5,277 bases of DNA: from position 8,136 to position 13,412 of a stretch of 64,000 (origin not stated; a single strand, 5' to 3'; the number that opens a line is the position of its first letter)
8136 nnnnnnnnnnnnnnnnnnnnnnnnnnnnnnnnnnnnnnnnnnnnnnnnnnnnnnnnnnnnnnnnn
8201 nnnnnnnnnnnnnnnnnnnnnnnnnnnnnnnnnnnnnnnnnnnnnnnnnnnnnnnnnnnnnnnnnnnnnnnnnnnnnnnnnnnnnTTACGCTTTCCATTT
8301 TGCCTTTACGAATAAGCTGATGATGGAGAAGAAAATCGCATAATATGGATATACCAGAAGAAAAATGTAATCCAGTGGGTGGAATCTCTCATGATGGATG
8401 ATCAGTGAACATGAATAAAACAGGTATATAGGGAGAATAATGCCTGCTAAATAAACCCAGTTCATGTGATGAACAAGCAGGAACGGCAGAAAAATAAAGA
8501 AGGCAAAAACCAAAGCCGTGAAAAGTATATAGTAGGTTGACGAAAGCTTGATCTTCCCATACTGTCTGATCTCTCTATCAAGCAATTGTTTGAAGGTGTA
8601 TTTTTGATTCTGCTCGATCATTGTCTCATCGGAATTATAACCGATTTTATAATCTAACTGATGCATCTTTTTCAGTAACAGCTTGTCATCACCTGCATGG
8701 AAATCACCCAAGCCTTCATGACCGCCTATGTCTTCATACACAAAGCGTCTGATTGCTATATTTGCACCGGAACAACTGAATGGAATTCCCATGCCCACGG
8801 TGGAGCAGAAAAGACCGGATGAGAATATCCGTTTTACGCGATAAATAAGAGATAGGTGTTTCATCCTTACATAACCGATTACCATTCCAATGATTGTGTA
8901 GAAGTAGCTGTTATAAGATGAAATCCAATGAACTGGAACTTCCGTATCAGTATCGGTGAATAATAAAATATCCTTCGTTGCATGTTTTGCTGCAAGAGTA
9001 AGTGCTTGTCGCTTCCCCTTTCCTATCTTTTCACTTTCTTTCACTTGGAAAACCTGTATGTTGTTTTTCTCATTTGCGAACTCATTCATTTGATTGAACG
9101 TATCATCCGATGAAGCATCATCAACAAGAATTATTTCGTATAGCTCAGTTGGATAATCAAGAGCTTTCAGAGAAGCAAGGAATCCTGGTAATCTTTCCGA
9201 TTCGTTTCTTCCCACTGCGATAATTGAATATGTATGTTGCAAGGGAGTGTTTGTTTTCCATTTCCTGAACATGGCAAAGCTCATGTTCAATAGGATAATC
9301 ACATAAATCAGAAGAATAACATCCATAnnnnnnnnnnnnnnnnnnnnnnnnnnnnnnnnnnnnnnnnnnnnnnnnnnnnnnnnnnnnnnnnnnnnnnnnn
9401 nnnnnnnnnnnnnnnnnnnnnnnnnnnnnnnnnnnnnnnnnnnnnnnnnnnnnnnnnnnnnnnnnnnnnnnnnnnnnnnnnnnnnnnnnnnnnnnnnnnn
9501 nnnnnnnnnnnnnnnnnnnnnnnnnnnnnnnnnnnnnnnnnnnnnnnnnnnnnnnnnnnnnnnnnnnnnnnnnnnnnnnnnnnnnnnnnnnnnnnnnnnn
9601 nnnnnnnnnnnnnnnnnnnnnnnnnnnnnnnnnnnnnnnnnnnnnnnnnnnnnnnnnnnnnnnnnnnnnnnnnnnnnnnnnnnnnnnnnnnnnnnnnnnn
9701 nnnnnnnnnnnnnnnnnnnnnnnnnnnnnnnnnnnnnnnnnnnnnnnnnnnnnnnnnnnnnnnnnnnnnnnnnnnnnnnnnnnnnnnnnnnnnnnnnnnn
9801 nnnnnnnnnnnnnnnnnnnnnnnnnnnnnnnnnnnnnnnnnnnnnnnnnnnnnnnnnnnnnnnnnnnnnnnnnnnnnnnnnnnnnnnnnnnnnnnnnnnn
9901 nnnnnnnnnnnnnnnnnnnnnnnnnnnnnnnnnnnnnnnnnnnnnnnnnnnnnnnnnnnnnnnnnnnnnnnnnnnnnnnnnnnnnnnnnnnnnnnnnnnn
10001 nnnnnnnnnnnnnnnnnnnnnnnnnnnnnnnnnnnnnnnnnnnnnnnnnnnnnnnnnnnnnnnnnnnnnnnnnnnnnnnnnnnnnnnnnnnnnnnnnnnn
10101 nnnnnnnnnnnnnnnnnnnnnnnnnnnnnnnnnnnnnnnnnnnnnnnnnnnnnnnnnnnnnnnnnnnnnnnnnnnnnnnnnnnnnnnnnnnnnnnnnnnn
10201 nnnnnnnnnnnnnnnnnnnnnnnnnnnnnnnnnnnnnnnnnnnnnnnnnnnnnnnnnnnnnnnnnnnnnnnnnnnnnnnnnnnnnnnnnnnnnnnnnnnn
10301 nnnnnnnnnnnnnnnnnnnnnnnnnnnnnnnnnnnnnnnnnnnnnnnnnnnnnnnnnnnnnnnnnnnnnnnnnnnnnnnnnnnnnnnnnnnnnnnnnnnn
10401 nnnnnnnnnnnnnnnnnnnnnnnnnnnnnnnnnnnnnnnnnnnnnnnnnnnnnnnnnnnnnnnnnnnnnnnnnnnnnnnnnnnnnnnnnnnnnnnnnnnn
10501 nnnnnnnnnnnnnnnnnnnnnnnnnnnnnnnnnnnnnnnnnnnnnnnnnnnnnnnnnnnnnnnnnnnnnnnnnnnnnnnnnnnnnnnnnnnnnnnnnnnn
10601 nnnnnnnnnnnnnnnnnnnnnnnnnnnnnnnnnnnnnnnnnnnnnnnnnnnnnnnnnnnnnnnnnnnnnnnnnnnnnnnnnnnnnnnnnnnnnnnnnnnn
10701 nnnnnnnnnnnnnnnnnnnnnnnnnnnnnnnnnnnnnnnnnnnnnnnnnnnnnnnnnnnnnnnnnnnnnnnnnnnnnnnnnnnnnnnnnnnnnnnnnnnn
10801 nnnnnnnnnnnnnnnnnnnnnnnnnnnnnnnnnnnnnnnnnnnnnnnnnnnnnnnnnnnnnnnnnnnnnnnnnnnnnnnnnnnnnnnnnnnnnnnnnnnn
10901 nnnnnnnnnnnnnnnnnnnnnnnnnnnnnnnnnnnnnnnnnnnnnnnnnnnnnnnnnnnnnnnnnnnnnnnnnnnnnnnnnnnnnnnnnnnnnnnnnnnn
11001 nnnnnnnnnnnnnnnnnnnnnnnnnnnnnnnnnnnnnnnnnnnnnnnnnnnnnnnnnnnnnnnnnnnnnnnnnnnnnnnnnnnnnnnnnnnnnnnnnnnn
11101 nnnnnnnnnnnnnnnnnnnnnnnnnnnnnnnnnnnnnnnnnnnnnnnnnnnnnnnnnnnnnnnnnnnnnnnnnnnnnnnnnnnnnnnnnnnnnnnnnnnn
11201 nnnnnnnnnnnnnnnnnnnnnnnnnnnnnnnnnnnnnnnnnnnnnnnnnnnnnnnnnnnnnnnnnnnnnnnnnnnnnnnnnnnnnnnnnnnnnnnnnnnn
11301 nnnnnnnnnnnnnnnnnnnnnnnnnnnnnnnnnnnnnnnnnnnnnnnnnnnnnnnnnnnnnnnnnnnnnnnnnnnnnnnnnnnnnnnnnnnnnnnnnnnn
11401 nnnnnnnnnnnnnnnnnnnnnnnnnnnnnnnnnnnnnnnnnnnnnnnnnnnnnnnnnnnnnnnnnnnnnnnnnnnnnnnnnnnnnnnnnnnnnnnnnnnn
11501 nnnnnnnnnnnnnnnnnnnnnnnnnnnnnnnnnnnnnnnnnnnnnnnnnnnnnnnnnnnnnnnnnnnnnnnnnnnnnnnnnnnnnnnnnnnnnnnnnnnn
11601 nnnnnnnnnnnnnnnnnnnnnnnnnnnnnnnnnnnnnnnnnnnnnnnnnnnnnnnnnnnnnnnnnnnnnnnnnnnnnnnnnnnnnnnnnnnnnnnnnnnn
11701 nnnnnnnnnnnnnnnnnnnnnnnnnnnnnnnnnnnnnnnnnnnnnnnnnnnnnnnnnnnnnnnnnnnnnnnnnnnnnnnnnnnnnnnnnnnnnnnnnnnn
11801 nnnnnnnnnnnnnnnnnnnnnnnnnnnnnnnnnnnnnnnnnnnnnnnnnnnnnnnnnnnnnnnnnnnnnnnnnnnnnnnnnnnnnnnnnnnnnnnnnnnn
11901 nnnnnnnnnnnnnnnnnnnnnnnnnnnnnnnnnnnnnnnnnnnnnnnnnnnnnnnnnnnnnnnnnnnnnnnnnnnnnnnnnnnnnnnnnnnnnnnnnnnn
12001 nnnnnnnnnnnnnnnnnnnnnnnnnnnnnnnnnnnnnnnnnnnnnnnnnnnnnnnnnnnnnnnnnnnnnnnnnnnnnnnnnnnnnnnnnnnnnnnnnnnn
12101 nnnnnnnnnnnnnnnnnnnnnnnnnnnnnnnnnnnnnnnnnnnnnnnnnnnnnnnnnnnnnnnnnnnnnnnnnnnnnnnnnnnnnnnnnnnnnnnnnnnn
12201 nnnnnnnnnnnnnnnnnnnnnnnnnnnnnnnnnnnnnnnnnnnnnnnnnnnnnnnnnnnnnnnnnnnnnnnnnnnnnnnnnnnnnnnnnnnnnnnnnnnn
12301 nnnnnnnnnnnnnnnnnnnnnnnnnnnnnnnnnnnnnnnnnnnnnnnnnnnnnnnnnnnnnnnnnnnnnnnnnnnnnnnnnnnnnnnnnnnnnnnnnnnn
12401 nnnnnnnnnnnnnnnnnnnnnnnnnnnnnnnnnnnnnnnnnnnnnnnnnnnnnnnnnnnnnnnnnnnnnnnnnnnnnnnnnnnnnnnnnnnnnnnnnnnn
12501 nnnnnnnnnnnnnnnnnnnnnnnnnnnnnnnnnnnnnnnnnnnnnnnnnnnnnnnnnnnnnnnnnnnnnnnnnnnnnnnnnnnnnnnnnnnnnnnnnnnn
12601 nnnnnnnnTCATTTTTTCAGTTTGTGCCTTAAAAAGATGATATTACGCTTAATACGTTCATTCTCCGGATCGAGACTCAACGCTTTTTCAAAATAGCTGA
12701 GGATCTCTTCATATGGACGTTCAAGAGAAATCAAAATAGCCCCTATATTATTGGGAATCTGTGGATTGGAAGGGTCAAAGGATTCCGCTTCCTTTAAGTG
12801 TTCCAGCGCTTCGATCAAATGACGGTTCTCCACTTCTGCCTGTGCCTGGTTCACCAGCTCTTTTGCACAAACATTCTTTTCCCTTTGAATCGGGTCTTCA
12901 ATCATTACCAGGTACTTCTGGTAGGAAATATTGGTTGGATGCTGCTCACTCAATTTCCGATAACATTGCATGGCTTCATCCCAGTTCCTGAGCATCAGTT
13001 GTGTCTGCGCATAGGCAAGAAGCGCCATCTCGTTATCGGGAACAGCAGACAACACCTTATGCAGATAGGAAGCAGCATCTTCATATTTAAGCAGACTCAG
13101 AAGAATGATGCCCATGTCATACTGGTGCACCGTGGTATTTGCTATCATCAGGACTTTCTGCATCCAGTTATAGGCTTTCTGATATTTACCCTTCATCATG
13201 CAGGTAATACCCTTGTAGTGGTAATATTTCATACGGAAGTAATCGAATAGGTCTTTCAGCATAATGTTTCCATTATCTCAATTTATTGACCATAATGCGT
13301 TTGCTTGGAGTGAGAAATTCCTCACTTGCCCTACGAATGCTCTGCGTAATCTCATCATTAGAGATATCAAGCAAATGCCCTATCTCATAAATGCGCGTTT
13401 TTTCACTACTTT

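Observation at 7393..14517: Candidate undescribed envelope glycoconjugate module: membrane GT2, flippase-like protein, Wzi-like barrel, AMIN-HTH regulator, lytic transglycosylase, TPR protein and soluble M48-TerB peptidase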

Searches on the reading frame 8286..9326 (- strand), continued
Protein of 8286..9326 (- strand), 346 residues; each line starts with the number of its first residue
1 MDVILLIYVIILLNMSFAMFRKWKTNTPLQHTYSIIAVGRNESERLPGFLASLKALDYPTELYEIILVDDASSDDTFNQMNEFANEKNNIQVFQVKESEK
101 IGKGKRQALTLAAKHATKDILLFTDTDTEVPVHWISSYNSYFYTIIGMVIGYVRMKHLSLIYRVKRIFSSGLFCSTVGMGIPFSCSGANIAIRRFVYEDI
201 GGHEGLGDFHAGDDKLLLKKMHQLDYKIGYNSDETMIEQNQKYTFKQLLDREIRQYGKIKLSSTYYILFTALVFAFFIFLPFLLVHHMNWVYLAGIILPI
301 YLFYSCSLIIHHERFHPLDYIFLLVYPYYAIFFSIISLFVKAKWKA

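Call 70: fold_search(model_id=the predicted structure, library=pdb)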
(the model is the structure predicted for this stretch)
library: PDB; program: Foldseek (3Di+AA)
matches with E <= 10: 1350; with E <= 0.001: 357
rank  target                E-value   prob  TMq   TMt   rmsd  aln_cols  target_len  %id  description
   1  8smn_A                5.8e-15  1.00  0.69  0.48   6.8       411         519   17  Xenopus laevis hyaluronan synthase 1, nascent HA polymer bound state (released 2024-05-01)
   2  8smm_A                3.3e-14  1.00  0.61  0.44   8.3       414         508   15  Xenopus laevis hyaluronan synthase 1 (released 2024-05-01)
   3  8smp_A                4.4e-14  1.00  0.62  0.43  12.4       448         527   14  Xenopus laevis hyaluronan synthase 1, UDP-bound, gating loop inserted state (released 2024-05-01)
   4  8bz7_A                3.3e-13  1.00  0.49  0.30  12.5       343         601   15  Crystal structure of the L. monocytogenes RmlT in complex with TDP-rhamnose (released 2023-12-27)
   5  8bz7_E                3.3e-13  1.00  0.48  0.30  12.3       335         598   16  Crystal structure of the L. monocytogenes RmlT in complex with TDP-rhamnose (released 2023-12-27)
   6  8bz7_C                3.5e-13  1.00  0.49  0.30  12.2       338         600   16  Crystal structure of the L. monocytogenes RmlT in complex with TDP-rhamnose (released 2023-12-27)
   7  6yv7_A                3.9e-13  1.00  0.61  0.61  10.4       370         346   18  Mannosyltransferase PcManGT from Pyrobaculum calidifontis (released 2020-07-22)
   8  9gzk_C                4.9e-13  1.00  0.49  0.30  11.9       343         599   16  Crystal structure of the L. monocytogenes RmlT in complex with 4-RboP-(CH2)6NH2 (released 2024-12-18)
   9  6yv7_B                5.2e-13  1.00  0.61  0.61  10.9       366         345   18  Mannosyltransferase PcManGT from Pyrobaculum calidifontis (released 2020-07-22)
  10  8bz6_B                5.8e-13  1.00  0.49  0.30  12.5       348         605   15  Crystal structure of the L. monocytogenes RmlT in complex with UDP-glucose (released 2023-12-27)
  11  8bz7_D                6.5e-13  1.00  0.49  0.30  12.3       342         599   15  Crystal structure of the L. monocytogenes RmlT in complex with TDP-rhamnose (released 2023-12-27)
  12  8bz8_E                9.7e-13  1.00  0.48  0.30  12.3       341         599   16  Crystal structure of the L. monocytogenes RmlT D198A variant in complex with TDP-rhamnose (released 2023-12-27)
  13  8bz8_A                1.3e-12  1.00  0.51  0.31  12.0       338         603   16  Crystal structure of the L. monocytogenes RmlT D198A variant in complex with TDP-rhamnose (released 2023-12-27)
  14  8bz8_B                1.4e-12  1.00  0.49  0.30  12.2       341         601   15  Crystal structure of the L. monocytogenes RmlT D198A variant in complex with TDP-rhamnose (released 2023-12-27)
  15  8bz5_B                1.7e-12  1.00  0.49  0.30  12.2       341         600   16  Crystal structure of the L. monocytogenes RmlT in complex with HEPES (released 2023-12-27)
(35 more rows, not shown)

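Call 73: list_cluster_members(proteins=[P0275, P0272, P0287, P0339, P0363])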
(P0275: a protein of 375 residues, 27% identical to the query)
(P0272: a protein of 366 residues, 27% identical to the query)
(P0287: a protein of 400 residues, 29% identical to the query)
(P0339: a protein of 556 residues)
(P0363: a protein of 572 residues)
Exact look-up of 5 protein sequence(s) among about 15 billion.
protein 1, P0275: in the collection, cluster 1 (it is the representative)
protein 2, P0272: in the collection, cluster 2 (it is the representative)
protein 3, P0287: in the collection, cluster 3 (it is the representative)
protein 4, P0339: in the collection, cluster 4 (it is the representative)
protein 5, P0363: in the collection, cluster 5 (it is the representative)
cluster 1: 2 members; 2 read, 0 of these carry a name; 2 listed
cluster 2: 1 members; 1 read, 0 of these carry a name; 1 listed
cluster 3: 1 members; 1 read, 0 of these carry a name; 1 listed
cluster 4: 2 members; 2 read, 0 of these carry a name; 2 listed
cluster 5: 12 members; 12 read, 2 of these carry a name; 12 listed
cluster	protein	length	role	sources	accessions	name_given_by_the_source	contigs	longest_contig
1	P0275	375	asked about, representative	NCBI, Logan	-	-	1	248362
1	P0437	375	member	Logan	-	-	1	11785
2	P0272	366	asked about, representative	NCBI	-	-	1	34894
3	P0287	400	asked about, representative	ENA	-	-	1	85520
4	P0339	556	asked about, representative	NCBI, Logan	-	-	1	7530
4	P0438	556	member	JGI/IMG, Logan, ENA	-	-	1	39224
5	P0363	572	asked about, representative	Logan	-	-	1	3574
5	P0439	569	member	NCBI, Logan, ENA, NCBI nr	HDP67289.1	MAG TPA: hypothetical protein ENN20_02175 [Candidatus Marinimicrobia bacterium] | hypothetical protein [Candidatus Neomarinimicrobiota bacterium]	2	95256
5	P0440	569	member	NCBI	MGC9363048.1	MAG: capsule assembly Wzi family protein [Fidelibacterota bacterium]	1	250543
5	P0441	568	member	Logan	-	-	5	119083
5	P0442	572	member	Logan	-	-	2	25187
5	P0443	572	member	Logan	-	-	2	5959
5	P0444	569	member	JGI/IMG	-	-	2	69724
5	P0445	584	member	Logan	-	-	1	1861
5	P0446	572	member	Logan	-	-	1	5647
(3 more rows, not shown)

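Call 75: find_encoding_contigs(protein=P0438, flank=7000, max_places=2)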
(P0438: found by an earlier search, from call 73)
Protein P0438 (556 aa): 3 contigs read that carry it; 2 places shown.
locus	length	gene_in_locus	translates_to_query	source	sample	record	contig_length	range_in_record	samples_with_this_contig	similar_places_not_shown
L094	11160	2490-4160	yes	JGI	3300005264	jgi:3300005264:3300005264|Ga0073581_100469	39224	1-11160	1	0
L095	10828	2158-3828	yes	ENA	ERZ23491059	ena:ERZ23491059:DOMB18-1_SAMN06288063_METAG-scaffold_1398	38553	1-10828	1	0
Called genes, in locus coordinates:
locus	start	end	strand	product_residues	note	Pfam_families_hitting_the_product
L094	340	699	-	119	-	-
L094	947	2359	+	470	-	PF01938:TRAM, PF05958:tRNA_U5-meth_tr, PF13847:Methyltransf_31 (weak)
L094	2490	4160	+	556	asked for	PF14052:Caps_assemb_Wzi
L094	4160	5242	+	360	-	PF13506:Glyco_transf_21, PF00535:Glycos_transf_2, PF10111:Glyco_tranf_2_2 (faint), PF13641:Glyco_tranf_2_3, PF13704:Glyco_tranf_2_4 (weak)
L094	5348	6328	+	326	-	PF03706:LPG_synthase_TM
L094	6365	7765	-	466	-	-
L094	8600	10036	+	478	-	PF11638:DnaA_N, PF00308:Bac_DnaA, PF01695:IstB_IS21, PF08299:Bac_DnaA_C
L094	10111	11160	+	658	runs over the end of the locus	PF00989:PAS, PF08447:PAS_3 (weak), PF13426:PAS_9 (weak), PF00989:PAS, PF08448:PAS_4, PF13426:PAS_9, PF00512:HisKA, PF02518:HATPase_c, +1 more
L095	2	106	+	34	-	?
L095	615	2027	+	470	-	PF01938:TRAM, PF05958:tRNA_U5-meth_tr, PF13847:Methyltransf_31 (weak)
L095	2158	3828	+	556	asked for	PF14052:Caps_assemb_Wzi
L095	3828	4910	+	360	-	PF13506:Glyco_transf_21, PF00535:Glycos_transf_2, PF10111:Glyco_tranf_2_2 (faint), PF13641:Glyco_tranf_2_3, PF13704:Glyco_tranf_2_4 (weak)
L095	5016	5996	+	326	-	PF03706:LPG_synthase_TM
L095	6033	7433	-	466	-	-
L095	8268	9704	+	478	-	PF11638:DnaA_N, PF00308:Bac_DnaA, PF01695:IstB_IS21, PF08299:Bac_DnaA_C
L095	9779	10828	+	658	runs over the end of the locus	PF00989:PAS, PF08447:PAS_3 (weak), PF13426:PAS_9 (weak), PF00989:PAS, PF08448:PAS_4, PF13426:PAS_9, PF00512:HisKA, PF02518:HATPase_c, +1 more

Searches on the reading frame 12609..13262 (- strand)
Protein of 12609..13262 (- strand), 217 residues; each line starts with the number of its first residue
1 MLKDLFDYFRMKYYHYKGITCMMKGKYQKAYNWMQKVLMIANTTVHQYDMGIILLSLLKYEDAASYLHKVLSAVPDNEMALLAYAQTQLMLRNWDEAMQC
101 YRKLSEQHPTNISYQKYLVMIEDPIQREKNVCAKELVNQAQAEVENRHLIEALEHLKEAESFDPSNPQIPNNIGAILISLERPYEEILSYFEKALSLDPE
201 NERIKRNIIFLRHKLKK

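Call 4: search_protein_families(library=pfam, proteins=[window:12609-13262:-], max_evalue=0.1)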
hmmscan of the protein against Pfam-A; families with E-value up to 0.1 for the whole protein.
window:12609-13262:- (217 aa): 28 families (the best 25 are shown)
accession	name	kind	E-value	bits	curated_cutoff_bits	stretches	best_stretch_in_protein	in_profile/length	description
PF07719.23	TPR_2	-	7.7e-20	69.8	27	2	12-41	2-31/34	Tetratricopeptide repeat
PF14559.12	TPR_19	-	6.6e-18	65.2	25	1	59-115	6-62/68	Tetratricopeptide repeat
PF13428.12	TPR_14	-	1.1e-13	50.8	23.5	2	80-118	3-41/44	Tetratricopeptide repeat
PF00515.34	TPR_1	-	2.6e-13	49.6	27.8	0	48-77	5-34/34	Tetratricopeptide repeat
PF13432.12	TPR_16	-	6.3e-11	43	32.7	1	48-111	1-64/65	Tetratricopeptide repeat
PF13414.12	TPR_11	-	2.1e-09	37.4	26.8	1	151-177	12-38/42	TPR repeat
PF13424.12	TPR_12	-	3.4e-09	37.2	30.1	1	48-103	7-70/77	Tetratricopeptide repeat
PF13176.12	TPR_7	-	9.7e-09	35.1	27.9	0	80-105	3-26/36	Tetratricopeptide repeat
PF13174.12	TPR_6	-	3.6e-07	30.8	26.3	1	80-110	2-32/33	Tetratricopeptide repeat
PF13181.12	TPR_8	-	8.5e-07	29.1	25.7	0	172-201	6-34/34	Tetratricopeptide repeat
PF12895.13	ANAPC3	-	7.1e-06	26.6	27.2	1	59-112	4-56/82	Anaphase-promoting complex, cyclosome, subunit 3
PF25062.1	ARM_TT21_N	-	1.7e-05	25.1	40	1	59-98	183-222/222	Tetratricopeptide repeat protein 21 N-terminal ARM repeat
PF25068.1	ARM_TT21_4th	-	2.1e-05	25.3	30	1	26-159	14-152/153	Tetratricopeptide repeat protein 21 forth ARM domain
PF23914.1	TPR_CcmH_CycH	-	8.2e-05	22.9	42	1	60-110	103-153/158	Cytochrome c-type biogenesis protein H TPR domain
PF13431.12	TPR_17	-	0.00021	21.8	24.4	0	69-99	4-34/34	Tetratricopeptide repeat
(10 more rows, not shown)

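Call 5: search_protein_families(library=ncbifam, proteins=[window:12609-13262:-], max_evalue=0.1)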
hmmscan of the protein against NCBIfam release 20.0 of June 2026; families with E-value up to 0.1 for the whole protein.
window:12609-13262:- (217 aa): 25 families
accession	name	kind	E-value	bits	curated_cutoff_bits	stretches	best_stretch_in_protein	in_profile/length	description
NF040959.1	MamA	equivalog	3.9e-16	59.1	200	2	6-115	32-142/204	magnetosome protein MamA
TIGR02917.1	PEP_TPR_lipo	equivalog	1.5e-13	49.6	312.2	2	16-111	266-362/899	XrtA/PEP-CTERM system TPR-repeat protein PrsT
NF033762.1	social_mot_Tgl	equivalog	1.3e-09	37.8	225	2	135-208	36-106/252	social motility TPR repeat lipoprotein Tgl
TIGR02521.1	type_IV_pilW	equivalog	8.8e-09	35.2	154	2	126-207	24-104/234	type IV pilus biogenesis/stability protein PilW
TIGR03939.1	PGA_TPR_OMP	equivalog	1.9e-07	29.7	366.65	2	25-121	33-129/800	poly-beta-1,6 N-acetyl-D-glucosamine export porin PgaA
NF052400.1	M48_BAM_BepA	equivalog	1.1e-05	24.4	570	1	17-162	313-455/483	beta-barrel assembly-enhancing protease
NF047371.1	FlcA_CTERM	equivalog_domain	2e-05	23.3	300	1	19-107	447-536/646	periplasmic flagellar collar protein FlcA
TIGR00990.1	3a0801s09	subfamily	2.1e-05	23.4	757.25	1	14-114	334-435/615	mitochondrial import receptor subunit TOM70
TIGR02795.1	tol_pal_ybgF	equivalog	6e-05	23.6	90.1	1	22-113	13-111/119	tol-pal system protein YbgF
NF052304.1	CdsG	equivalog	6.3e-05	23.2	170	1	38-96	36-92/133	CdsG family type III secretion system protein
TIGR03302.1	OM_YfiO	subfamily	0.00017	21.1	81.4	1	46-115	35-109/239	outer membrane protein assembly factor BamD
NF033920.0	C39_PA2778_fam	equivalog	0.0002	20.8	150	1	58-141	170-251/255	PA2778 family cysteine peptidase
TIGR02552.1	LcrH_SycD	equivalog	0.0023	17.6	104.8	0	6-78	47-120/136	SycD/LcrH family type III secretion system chaperone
NF047507.1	TPR_BatC_Lepto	exception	0.0044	16.5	175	1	185-214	113-142/214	TPR repeat-containing protein BatC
NF002725.1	PRK02603.1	equivalog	0.005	16.9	143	0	14-81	38-109/173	photosystem I assembly protein Ycf3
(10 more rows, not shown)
